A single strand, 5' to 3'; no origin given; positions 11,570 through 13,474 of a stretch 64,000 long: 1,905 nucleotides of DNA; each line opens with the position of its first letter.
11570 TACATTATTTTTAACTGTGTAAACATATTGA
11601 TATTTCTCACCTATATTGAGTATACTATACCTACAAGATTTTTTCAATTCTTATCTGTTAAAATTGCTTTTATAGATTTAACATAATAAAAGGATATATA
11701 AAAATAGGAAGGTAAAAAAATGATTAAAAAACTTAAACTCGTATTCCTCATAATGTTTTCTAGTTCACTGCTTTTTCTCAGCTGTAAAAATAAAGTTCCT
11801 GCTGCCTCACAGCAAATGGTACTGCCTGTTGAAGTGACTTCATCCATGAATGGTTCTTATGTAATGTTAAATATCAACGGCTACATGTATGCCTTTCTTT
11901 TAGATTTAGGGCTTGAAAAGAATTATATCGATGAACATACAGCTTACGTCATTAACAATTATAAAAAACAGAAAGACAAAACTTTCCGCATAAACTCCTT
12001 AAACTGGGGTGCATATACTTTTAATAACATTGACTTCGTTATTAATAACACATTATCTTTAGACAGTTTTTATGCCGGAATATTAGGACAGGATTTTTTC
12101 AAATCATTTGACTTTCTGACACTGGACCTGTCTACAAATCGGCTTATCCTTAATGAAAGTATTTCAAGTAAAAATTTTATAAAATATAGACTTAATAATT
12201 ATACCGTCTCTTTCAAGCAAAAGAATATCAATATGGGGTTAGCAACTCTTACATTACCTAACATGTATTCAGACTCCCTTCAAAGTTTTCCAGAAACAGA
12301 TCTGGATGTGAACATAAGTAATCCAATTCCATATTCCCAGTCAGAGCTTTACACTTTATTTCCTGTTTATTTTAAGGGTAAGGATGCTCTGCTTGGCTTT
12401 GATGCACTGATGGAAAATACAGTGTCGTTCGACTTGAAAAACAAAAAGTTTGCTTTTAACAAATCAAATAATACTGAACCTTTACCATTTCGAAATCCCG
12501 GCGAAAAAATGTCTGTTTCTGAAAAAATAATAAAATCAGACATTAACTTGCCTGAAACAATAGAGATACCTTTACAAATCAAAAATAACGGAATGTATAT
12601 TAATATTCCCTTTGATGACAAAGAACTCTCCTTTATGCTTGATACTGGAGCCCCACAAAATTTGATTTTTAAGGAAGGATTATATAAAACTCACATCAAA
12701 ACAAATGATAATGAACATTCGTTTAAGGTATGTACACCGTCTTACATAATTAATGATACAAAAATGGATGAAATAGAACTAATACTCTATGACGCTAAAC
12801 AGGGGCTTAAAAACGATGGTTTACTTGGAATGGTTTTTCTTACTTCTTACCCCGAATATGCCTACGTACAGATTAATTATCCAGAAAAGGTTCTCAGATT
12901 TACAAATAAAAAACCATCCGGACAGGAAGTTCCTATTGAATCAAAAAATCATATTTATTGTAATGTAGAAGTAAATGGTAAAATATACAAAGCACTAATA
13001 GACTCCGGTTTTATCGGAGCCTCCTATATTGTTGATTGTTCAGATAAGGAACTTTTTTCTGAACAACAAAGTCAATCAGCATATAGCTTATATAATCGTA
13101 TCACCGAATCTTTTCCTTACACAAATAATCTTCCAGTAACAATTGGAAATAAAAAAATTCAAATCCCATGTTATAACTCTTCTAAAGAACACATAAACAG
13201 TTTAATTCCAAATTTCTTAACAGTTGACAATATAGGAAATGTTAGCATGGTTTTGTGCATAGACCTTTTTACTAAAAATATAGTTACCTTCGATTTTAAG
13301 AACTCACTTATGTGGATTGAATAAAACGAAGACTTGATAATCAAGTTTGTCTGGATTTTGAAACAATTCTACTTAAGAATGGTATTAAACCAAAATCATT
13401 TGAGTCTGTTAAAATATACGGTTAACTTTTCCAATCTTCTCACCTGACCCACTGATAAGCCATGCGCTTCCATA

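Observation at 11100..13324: XRE regulator + 30-aa peptide + aspartyl-protease lipoprotein: candidate peptide-signalling or bacteriocin-related module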

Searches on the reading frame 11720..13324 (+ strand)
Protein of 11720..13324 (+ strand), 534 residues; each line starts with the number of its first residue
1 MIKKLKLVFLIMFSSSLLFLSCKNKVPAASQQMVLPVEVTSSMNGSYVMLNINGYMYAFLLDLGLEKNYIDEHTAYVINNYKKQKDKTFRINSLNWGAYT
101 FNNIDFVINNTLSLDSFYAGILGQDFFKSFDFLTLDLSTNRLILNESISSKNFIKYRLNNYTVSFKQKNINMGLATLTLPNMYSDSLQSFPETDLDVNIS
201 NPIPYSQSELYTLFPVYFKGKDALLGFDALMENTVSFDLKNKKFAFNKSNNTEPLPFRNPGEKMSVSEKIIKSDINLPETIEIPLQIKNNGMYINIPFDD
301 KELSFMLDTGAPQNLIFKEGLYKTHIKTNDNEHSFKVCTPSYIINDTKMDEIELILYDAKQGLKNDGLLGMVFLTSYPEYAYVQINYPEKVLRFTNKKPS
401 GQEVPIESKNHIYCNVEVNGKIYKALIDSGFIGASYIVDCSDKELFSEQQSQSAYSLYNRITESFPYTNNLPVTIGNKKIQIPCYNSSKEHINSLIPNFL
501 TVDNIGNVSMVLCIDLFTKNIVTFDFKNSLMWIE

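Call 5: search_protein_families(library=pfam, proteins=[window:11720-13324:+], max_evalue=0.1)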
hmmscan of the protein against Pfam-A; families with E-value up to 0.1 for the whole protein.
window:11720-13324:+ (534 aa): 4 families
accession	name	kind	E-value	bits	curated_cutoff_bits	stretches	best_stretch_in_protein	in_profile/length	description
PF13975.11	gag-asp_proteas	-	1.1e-10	42.4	28.2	2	296-374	3-90/92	gag-polyprotein putative aspartyl protease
PF13650.11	Asp_protease_2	-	7.9e-10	39.8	24.3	1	298-332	5-39/90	Aspartyl protease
PF09668.16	Asp_protease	-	0.0062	17.1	26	0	411-433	9-31/109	Aspartyl protease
PF00077.25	RVP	-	0.035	14.9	20.7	0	295-325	8-38/101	Retroviral aspartyl protease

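Call 9: find_encoding_contigs(protein=window:11720-13324:+, flank=5000, max_places=10)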
Protein window:11720-13324:+ (534 aa): 6 contigs read that carry it; 2 places shown.
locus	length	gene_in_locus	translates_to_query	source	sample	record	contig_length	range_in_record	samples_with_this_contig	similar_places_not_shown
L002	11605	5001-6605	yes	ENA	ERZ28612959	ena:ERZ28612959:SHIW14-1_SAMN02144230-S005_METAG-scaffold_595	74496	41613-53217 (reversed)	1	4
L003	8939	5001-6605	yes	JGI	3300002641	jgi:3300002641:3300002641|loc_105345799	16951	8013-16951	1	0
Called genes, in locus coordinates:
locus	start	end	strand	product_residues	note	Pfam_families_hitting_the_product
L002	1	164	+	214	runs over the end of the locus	PF00005:ABC_tran, PF13304:AAA_21 (weak)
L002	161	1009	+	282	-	PF00950:ABC-3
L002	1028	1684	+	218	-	-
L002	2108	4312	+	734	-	PF22673:MCP-like_PDC_1, PF02743:dCache_1, PF00672:HAMP (weak), PF00015:MCPsignal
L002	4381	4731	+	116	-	PF01381:HTH_3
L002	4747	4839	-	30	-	-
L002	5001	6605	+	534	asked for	PF13650:Asp_protease_2 (faint), PF13975:gag-asp_proteas (faint)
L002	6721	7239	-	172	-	-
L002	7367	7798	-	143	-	-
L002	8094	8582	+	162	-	PF05628:Borrelia_P13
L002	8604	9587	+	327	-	PF20434:BD-FAE, PF07859:Abhydrolase_3 (faint)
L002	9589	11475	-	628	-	PF00015:MCPsignal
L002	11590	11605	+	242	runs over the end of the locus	-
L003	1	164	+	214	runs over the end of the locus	PF00005:ABC_tran, PF13304:AAA_21 (weak)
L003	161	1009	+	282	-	PF00950:ABC-3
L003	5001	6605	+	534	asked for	PF13650:Asp_protease_2 (faint), PF13975:gag-asp_proteas (faint)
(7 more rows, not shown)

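Call 10: find_related_loci(query=window:11720-13324:+, collection=genome_contigs, flank=6000)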
Query window:11720-13324:+ (534 aa) in genome_contigs; peptide patterns used: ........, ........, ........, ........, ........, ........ (x = any residue, [..] = any of these).
51 stretches matched a pattern, but none encodes a relative of the query by tblastn (E <= 1e-3).

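Call 11: find_homologous_proteins(query=window:11720-13324:+)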
Query window:11720-13324:+ (534 aa): 6 proteins with E <= 0.001 among 8000 candidates.
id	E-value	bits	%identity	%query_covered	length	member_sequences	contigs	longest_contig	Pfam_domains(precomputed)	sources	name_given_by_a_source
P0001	0.0e+0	1187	100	100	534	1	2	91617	PF13650.12,PF13975.12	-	-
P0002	0.0e+0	1065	90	100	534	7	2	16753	PF13650.12,PF13975.12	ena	-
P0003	3.4e-292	988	84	100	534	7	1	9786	PF13650.12,PF00077.26,PF13975.12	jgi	-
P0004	3.1e-269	912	78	100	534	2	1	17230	PF13650.12,PF13975.12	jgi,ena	-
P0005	1.1e-150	521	46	100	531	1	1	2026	PF13650.12,PF13975.12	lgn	-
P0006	3.5e-140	486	45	96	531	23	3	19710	PF13650.12,PF13975.12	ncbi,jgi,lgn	jgi:hypothetical protein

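Call 12: find_encoding_contigs(protein=P0002, flank=5000, max_places=4)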
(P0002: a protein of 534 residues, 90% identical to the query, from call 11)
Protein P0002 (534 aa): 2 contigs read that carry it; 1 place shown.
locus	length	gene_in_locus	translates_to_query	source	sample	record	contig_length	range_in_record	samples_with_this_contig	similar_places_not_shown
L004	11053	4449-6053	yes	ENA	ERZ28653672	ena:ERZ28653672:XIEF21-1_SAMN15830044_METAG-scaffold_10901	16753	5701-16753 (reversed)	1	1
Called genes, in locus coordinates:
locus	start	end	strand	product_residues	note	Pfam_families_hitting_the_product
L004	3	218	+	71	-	?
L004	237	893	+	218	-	-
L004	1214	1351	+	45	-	-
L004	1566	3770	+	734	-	PF22673:MCP-like_PDC_1, PF02743:dCache_1, PF00672:HAMP (weak), PF00015:MCPsignal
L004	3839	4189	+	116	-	PF12844:HTH_19 (faint), PF01381:HTH_3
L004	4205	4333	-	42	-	-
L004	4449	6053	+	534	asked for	PF13650:Asp_protease_2 (faint), PF13975:gag-asp_proteas (faint)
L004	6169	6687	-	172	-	-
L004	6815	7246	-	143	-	-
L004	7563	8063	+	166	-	PF05628:Borrelia_P13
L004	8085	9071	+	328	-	PF20434:BD-FAE, PF07859:Abhydrolase_3 (weak)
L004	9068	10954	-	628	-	PF00015:MCPsignal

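Call 13: find_encoding_contigs(protein=P0003, flank=5000, max_places=4)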
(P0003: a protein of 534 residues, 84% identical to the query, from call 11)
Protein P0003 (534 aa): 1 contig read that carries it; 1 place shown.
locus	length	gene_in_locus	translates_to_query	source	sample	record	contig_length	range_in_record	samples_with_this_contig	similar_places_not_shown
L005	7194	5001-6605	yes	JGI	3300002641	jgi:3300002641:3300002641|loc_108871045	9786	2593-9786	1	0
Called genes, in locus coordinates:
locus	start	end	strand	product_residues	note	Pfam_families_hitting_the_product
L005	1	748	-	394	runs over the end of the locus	PF25917:BSH_RND, PF26002:Beta-barrel_AprE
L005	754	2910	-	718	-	PF03412:Peptidase_C39, PF00664:ABC_membrane, PF02463:SMC_N (faint), PF00005:ABC_tran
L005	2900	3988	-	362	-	PF13439:Glyco_transf_4, PF00534:Glycos_transf_1, PF13692:Glyco_trans_1_4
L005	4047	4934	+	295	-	PF20330:DUF6625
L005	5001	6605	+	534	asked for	PF00077:RVP (faint), PF13650:Asp_protease_2 (faint), PF13975:gag-asp_proteas (faint)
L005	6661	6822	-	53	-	-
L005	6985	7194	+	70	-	?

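Call 14: find_encoding_contigs(protein=P0004, flank=5000, max_places=4)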
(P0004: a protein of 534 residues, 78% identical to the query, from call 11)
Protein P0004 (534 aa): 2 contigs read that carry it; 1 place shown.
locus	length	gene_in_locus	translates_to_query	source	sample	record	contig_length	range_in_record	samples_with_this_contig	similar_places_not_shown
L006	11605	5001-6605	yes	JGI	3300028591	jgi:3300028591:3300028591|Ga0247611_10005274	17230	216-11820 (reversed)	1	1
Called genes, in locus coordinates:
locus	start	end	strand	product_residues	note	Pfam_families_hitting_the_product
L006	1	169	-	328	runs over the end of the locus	PF20434:BD-FAE, PF07859:Abhydrolase_3 (weak)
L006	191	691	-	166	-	PF05628:Borrelia_P13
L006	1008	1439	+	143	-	-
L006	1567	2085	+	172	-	-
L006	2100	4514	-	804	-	PF04055:Radical_SAM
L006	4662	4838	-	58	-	-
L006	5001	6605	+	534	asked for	PF13650:Asp_protease_2 (faint), PF13975:gag-asp_proteas (faint)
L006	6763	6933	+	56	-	-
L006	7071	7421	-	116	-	PF01381:HTH_3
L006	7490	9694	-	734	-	PF22673:MCP-like_PDC_1, PF02743:dCache_1, PF00672:HAMP (weak), PF00015:MCPsignal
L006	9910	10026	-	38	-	-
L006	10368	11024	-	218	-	-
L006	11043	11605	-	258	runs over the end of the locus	PF00950:ABC-3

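Call 15: find_encoding_contigs(protein=P0006, flank=5000, max_places=6)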
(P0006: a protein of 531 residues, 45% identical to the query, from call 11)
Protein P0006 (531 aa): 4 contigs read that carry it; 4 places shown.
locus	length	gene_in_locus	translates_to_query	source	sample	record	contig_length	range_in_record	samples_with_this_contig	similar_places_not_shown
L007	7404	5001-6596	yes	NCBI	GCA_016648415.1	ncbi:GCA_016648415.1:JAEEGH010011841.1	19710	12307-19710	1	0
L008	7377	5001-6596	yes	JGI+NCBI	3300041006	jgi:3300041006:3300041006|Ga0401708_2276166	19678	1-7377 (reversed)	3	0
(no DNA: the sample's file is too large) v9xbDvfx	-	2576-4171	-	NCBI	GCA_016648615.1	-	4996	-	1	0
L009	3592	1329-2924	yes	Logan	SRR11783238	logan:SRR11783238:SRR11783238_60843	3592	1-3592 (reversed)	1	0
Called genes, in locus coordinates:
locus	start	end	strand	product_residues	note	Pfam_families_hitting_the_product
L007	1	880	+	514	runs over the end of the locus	PF00005:ABC_tran, PF13304:AAA_21 (faint), PF00005:ABC_tran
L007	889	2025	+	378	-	PF02653:BPD_transp_2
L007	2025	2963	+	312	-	PF02653:BPD_transp_2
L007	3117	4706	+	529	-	PF13650:Asp_protease_2 (faint), PF13975:gag-asp_proteas (faint)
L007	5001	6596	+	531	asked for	PF13650:Asp_protease_2 (faint), PF13975:gag-asp_proteas (faint)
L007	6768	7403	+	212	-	?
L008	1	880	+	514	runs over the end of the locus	PF00005:ABC_tran, PF13304:AAA_21 (faint), PF00005:ABC_tran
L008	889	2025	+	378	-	PF02653:BPD_transp_2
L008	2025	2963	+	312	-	PF02653:BPD_transp_2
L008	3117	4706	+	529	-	PF13650:Asp_protease_2 (faint), PF13975:gag-asp_proteas (faint)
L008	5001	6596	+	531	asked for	PF13650:Asp_protease_2 (faint), PF13975:gag-asp_proteas (faint)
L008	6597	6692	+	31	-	-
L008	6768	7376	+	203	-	?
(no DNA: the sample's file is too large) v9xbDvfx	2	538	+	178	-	?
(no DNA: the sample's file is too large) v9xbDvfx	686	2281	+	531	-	PF13650:Asp_protease_2 (faint), PF13975:gag-asp_proteas (faint)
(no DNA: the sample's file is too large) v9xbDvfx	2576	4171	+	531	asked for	PF13650:Asp_protease_2 (faint), PF13975:gag-asp_proteas (faint)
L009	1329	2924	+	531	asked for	PF13650:Asp_protease_2 (faint), PF13975:gag-asp_proteas (faint)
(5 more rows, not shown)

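Call 20: search_protein_families(library=ncbifam, proteins=[L006:6763-6933:+, L006:4662-4838:-, L005:6661-6822:-, L006:2100-4514:-, L005:754-2910:-, L005:2900-3988:-, L005:4047-4934:+, window:11720-13324:+], max_evalue=0.1)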
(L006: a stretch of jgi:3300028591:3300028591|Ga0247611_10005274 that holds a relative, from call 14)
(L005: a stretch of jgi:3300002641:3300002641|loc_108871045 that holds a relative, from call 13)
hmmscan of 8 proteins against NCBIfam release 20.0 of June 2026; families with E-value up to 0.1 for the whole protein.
L006:6763-6933:+ (56 aa): 3 families
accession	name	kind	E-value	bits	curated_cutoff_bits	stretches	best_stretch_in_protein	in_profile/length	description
NF038167.1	cyan_ocin_like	subfamily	0.0036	17.4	32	1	8-37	6-36/72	CTB family bacteriocin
NF033772.1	pheromone_VP1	equivalog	0.005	17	85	1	7-40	6-39/65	peptide pheromone VP1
NF000539.0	plantaricin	subfamily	0.062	13.8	29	1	10-34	21-50/69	plantaricin C family lantibiotic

L006:4662-4838:- (58 aa): 2 families
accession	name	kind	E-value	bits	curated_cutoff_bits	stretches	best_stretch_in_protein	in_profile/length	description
NF033772.1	pheromone_VP1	equivalog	0.003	17.8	85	1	7-42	6-41/65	peptide pheromone VP1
NF038167.1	cyan_ocin_like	subfamily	0.018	15.2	32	1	8-47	6-47/72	CTB family bacteriocin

L005:6661-6822:- (53 aa): 2 families
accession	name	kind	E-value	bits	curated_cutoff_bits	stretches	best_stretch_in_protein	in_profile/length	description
NF033772.1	pheromone_VP1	equivalog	0.0017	18.5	85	1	7-49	6-44/65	peptide pheromone VP1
NF000740.0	PRK00043.3-4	equivalog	0.022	14.2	202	1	17-46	64-93/218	thiamine phosphate synthase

L006:2100-4514:- (804 aa): 42 families (the best 25 are shown)
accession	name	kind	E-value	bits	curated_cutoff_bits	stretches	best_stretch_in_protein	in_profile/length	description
NF047865.1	rSAM_PapB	equivalog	1.2e-42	146.4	340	1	73-391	5-320/330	PapB family radical SAM/SPASM ranthipeptide maturase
TIGR04064.1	rSAM_nif11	equivalog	1.4e-35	122.9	518.7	2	79-220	86-226/459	nif11-like peptide radical SAM maturase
NF040492.1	not_ScfB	exception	6.2e-31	107.8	855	1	73-418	97-446/450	ScfB-related radical SAM/SPASM orphan maturase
TIGR03974.1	rSAM_six_Cys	equivalog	1e-29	103.7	425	1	78-417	104-446/451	thioether cross-link-forming SCIFF peptide maturase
TIGR03942.1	sulfatase_rSAM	equivalog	2.4e-29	102.6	349.45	1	78-412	8-349/363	anaerobic sulfatase maturase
NF041298.1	rSAM_mat_DynA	equivalog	6.7e-29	101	450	1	75-403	5-337/356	dynobactin maturation radical SAM/SPASM protein DynA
TIGR03906.1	quino_hemo_SAM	equivalog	3e-26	92.1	453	1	73-424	96-451/467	quinohemoprotein amine dehydrogenase maturation protein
TIGR04280.1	geopep_mat_rSAM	hypoth_equivalog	3.5e-23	82.2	400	2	79-229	92-240/428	geopeptide radical SAM maturase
TIGR04068.1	rSAM_ocin_clost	equivalog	9.7e-20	70.9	500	1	78-222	91-236/462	Cys-rich peptide radical SAM maturase CcpM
TIGR04163.1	rSAM_cobopep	equivalog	1e-19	70.6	375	2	65-261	58-250/428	peptide-modifying radical SAM enzyme CbpB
NF038107.1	rSAM_NF038107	equivalog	7.2e-19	67.9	600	1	80-422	94-432/444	Cys-every-fifth radical SAM/SPASM peptide maturase CefB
NF041707.1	rSAM_YhhB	equivalog_domain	3.7e-17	62.3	445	1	80-249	11-186/369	cyclophane-forming radical SAM/SPASM peptide maturase YhhB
TIGR04084.1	rSAM_AF0577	subfamily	1.2e-16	60.6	225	1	80-395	6-293/347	TIGR04084 family radical SAM/SPASM domain-containing protein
TIGR04261.1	rSAM_GlyRichRpt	subfamily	1.1e-15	57.5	310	1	75-247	1-175/363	cyclophane-forming radical SAM/SPASM peptide maturase GrrM/OscB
TIGR04463.1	rSAM_vs_C_rich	equivalog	3e-15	55.9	525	1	73-231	84-241/438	TIGR04463 family radical SAM/SPASM RiPP maturase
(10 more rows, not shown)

L005:754-2910:- (718 aa): 197 families (the best 25 are shown)
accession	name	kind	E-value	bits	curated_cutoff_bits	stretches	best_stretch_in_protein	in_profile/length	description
TIGR01193.1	bacteriocin_ABC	subfamily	5.4e-169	564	523.85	1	6-714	1-705/708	peptide cleavage/export ABC transporter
TIGR01846.1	type_I_sec_HlyB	subfamily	2.4e-146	488.9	725.55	1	15-715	3-689/694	type I secretion system permease/ATPase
TIGR03796.1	NHLM_micro_ABC1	equivalog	1.4e-138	463.1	853.3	1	6-713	7-707/710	NHLP family bacteriocin export ABC transporter peptidase/permease/ATPase subunit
TIGR03375.1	type_I_sec_LssB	subfamily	4.1e-118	395.6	693.1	1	15-705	5-689/696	type I secretion system permease/ATPase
TIGR02204.1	MsbA_rel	hypoth_equivalog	2.4e-108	363.3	780.4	1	151-713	8-570/576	ABC transporter, permease/ATP-binding protein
TIGR03797.1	NHLM_micro_ABC2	equivalog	1.8e-107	360.5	709.4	1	165-713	137-680/686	NHLP bacteriocin export ABC transporter permease/ATPase subunit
TIGR00958.1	3a01208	subfamily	6.2e-103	345.4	874.6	1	143-714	140-710/711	antigen peptide transporter 2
TIGR02203.1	MsbA_lipidA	equivalog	5.5e-99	332.2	602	1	161-714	11-565/572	lipid A export permease/ATP-binding protein MsbA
NF052233.1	CphA_assoc_ABC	equivalog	6.3e-99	332.3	880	1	150-714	170-739/766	cyanophycin metabolism-associated ABC transporter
NF045998.1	cleave_ABC_plasm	equivalog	2.1e-95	320.4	500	1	6-682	2-665/673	Mbov_0121 family peptidase domain-containing ABC transporter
TIGR01842.1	type_I_sec_PrtD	subfamily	2.6e-92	310.1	510.15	1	162-705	4-541/544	type I secretion system permease/ATPase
NF008381.0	PRK11176.1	equivalog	5.5e-91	305.7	867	1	152-714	16-575/582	lipid A ABC transporter ATP-binding protein/permease MsbA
NF045513.1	HepA_fam_ABC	equivalog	1.1e-88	298.2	725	1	215-710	106-601/610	heterocyst formation ABC transporter subunit HepA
NF010178.0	PRK13657.1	equivalog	3e-83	280.2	733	1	206-713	63-565/588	glucan ABC transporter ATP-binding protein/ permease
TIGR01192.1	chvA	subfamily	7.3e-70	236.2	585.4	1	218-714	70-566/585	glucan export ABC transporter ATP-binding protein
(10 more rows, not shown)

L005:2900-3988:- (362 aa): 21 families
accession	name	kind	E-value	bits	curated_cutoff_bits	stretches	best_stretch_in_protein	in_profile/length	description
NF041010.1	glycosy_Agl16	equivalog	8.1e-25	87.4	575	1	29-324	15-317/352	glycosylation protein Agl16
TIGR03999.1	thiol_BshA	equivalog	1e-14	54.3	273.7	1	166-355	170-374/375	N-acetyl-alpha-D-glucosaminyl L-malate synthase BshA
TIGR02149.1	glgA_Coryne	subfamily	3.7e-13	49.3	302.4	1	160-316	166-340/391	glycogen synthase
NF012028.0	PRK15484.1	subfamily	1.1e-11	44.5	618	1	166-322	164-341/380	lipopolysaccharide N-acetylglucosaminyltransferase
NF047880.1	glyco_SdgA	exception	1.9e-10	39.9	800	1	75-340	191-465/488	serine-aspartate repeat adhesin O-glycosyltransferase SdgA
NF041876.1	EPS_EpsE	equivalog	3.3e-10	39.8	400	1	190-324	216-360/389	exopolysaccharide biosynthesis GT4 family glycosyltransferase EpsE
NF038255.1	exopoly_VpsD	equivalog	8.8e-10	38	300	1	212-355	232-380/381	VpsD family glycosyltransferase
NF046085.1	XrtY_assoc_Gly1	equivalog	1.3e-08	34.2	400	1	167-355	186-385/387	XrtY-associated glycosyltransferase XYAG1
TIGR03088.1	stp2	hypoth_equivalog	2e-08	33.7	409.05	1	276-355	289-374/374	TIGR03088 family PEP-CTERM/XrtA system glycosyltransferase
NF053787.1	GlcN_PG_synth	equivalog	2.9e-08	32.9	480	1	269-355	271-360/361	N-acetylglucosaminyl phosphatidylglycerol synthase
TIGR03449.1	mycothiol_MshA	equivalog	1.4e-07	30.7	462.5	1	240-324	285-368/406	D-inositol-3-phosphate glycosyltransferase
TIGR02472.1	sucr_P_syn_N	equivalog_domain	9.7e-07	28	576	1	269-323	350-404/439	sucrose-phosphate synthase, putative, glycosyltransferase domain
NF038298.1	EPS_HpsO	equivalog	1.1e-06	27.8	575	1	258-326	287-353/388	hormogonium polysaccharide biosynthesis glycosyltransferase HpsO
NF007396.0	PRK09922.1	equivalog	4.1e-06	25.9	385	1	166-352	161-352/361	lipopolysaccharide 1,6-galactosyltransferase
TIGR02470.1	sucr_synth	equivalog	2e-05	22.9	810.4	1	269-315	653-699/784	sucrose synthase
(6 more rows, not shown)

L005:4047-4934:+ (295 aa): 1 family
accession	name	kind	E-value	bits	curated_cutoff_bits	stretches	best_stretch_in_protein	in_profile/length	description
NF058573.1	AntiSigRsiO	equivalog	0.057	13.8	200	0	112-149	89-126/128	acid stress-sensitive anti sigma factor RsiO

window:11720-13324:+ (534 aa): 1 family
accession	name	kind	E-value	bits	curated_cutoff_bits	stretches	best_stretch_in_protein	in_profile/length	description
TIGR02281.1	clan_AA_DTGA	subfamily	3.5e-06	27.2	57.95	0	287-341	6-61/121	TIGR02281 family clan AA aspartic protease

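Call 21: search_protein_families(library=pfam, proteins=[L006:6763-6933:+, L006:4662-4838:-, L005:6661-6822:-, L006:2100-4514:-], max_evalue=1)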
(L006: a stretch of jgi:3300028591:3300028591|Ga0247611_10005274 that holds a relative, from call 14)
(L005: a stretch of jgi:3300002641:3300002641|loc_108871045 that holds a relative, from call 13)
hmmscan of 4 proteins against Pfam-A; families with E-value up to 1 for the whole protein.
L006:6763-6933:+ (56 aa): 0 families

L006:4662-4838:- (58 aa): 0 families

L005:6661-6822:- (53 aa): 1 family
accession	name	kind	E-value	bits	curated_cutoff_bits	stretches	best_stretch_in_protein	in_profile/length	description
PF03047.20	ComC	-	0.27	11.5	20.4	1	1-24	1-24/31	COMC family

L006:2100-4514:- (804 aa): 3 families
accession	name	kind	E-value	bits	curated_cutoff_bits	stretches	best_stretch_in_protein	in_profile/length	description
PF04055.27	Radical_SAM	-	2.3e-13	51.1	29.5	1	75-231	1-148/166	Radical SAM superfamily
PF13353.11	Fer4_12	-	0.00077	20.2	22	1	80-181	14-111/137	4Fe-4S single cluster domain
PF13186.11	SPASM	-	0.0063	17.2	21.5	1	325-378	5-67/67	Iron-sulfur cluster-binding domain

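Call 25: find_homologous_proteins(query=L006:4665-4838:-, max_evalue=10)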
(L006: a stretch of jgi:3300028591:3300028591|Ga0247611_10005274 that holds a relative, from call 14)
Query L006:4665-4838:- (58 aa): 4 proteins with E <= 10 among 4 candidates.
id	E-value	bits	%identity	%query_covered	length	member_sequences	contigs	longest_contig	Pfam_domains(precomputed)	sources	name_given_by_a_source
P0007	1.4e-30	122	97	100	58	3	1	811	-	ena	-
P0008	3.4e-27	111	88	100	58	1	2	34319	-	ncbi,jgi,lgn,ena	-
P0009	1.1e-13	68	84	66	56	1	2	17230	-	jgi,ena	-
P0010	2.3e-9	55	60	100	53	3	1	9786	-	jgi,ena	-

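Call 26: find_encoding_contigs(protein=P0008, flank=10000, max_places=4)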
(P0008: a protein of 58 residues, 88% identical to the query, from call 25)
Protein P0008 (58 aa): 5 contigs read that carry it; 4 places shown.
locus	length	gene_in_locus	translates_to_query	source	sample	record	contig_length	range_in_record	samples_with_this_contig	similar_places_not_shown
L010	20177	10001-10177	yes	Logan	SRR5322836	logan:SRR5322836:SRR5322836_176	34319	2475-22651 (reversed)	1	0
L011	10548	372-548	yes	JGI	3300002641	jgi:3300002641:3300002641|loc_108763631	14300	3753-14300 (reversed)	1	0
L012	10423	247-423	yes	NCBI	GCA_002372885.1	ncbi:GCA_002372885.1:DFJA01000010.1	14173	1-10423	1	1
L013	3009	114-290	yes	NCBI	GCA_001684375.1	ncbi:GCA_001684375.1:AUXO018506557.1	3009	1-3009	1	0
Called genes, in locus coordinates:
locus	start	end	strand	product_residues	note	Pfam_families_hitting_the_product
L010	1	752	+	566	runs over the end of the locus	PF00150:Cellulase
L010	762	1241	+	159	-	PF03692:CxxCxxCC (weak)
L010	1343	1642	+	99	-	-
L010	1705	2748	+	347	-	PF01297:ZnuA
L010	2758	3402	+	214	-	PF00005:ABC_tran, PF13304:AAA_21 (weak)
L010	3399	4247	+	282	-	PF00950:ABC-3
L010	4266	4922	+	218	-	-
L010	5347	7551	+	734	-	PF22673:MCP-like_PDC_1, PF02743:dCache_1, PF00672:HAMP (weak), PF00015:MCPsignal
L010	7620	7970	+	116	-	PF12844:HTH_19 (faint), PF01381:HTH_3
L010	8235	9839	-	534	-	PF13650:Asp_protease_2 (faint), PF13975:gag-asp_proteas (faint)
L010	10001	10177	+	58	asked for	-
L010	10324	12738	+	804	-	PF04055:Radical_SAM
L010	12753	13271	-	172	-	-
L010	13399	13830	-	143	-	-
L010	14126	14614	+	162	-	PF05628:Borrelia_P13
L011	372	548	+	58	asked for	-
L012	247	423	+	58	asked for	-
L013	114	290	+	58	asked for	-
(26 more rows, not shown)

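Call 35: search_protein_representatives(protein=window:11720-13324:+)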
Query: 534 residues. Proteins with E-value up to 0.001 (for the whole library): 13; up to 1e-10: 4; up to 1e-30: 3. The best 13 are listed.
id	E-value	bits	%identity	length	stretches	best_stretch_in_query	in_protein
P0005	3.4e-151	520.9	47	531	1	1-534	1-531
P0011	1.3e-48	182.6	42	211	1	7-215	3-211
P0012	2.0e-42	162.1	31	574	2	219-534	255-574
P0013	1.2e-17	80.3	40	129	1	7-129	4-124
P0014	1.0e-09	54.2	29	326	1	246-534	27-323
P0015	1.2e-07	47.4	26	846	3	273-378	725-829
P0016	4.0e-07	45.6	26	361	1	265-534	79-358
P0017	1.3e-05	40.7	31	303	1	276-449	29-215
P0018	1.7e-05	40.3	28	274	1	276-527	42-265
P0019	2.0e-04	36.8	35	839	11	409-434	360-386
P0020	3.3e-04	36.0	31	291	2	259-393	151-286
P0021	3.3e-04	36.0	25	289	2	272-376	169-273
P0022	4.1e-04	35.7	31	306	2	280-384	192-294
